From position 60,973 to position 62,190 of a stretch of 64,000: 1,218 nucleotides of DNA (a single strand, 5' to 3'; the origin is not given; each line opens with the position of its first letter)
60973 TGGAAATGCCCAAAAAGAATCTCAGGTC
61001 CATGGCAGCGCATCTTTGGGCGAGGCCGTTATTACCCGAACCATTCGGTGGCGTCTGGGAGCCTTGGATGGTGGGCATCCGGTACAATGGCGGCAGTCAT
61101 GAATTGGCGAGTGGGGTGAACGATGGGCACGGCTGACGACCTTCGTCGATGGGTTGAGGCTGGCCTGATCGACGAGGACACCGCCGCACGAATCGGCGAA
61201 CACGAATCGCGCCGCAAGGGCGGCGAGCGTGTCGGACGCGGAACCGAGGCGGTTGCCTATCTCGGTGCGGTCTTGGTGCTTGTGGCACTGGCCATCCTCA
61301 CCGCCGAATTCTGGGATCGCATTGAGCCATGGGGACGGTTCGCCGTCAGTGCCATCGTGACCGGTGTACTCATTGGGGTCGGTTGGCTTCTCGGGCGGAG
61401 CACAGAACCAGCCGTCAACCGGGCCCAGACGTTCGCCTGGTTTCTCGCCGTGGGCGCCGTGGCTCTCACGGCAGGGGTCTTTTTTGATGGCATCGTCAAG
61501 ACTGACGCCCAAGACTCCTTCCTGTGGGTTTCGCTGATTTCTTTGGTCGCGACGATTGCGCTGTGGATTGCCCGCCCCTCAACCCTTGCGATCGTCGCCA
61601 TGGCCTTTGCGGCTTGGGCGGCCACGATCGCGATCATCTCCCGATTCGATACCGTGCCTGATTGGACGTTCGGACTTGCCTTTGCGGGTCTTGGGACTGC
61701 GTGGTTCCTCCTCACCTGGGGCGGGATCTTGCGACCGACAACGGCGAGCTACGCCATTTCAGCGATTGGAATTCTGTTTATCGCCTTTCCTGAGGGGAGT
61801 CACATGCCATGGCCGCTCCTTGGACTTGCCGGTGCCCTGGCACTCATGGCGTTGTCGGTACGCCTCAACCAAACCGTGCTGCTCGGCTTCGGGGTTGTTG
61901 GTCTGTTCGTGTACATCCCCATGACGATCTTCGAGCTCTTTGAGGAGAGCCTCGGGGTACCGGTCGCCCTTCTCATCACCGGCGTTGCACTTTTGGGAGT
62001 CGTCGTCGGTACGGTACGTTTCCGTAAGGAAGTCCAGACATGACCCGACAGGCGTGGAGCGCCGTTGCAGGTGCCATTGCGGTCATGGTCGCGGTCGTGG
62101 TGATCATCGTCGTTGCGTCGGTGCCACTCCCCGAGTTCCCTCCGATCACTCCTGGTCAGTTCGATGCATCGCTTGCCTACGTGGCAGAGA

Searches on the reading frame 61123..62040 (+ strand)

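Call 18: search_protein_families(library=pfam, max_evalue=0.00001, proteins=[window:61123-62040:+])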
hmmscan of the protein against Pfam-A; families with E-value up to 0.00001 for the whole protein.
window:61123-62040:+ (306 aa): 1 family
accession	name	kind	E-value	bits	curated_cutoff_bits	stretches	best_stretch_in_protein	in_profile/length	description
PF09925.14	DUF2157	-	3.8e-16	59.6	32.4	1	9-146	2-139/146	Predicted membrane protein (DUF2157)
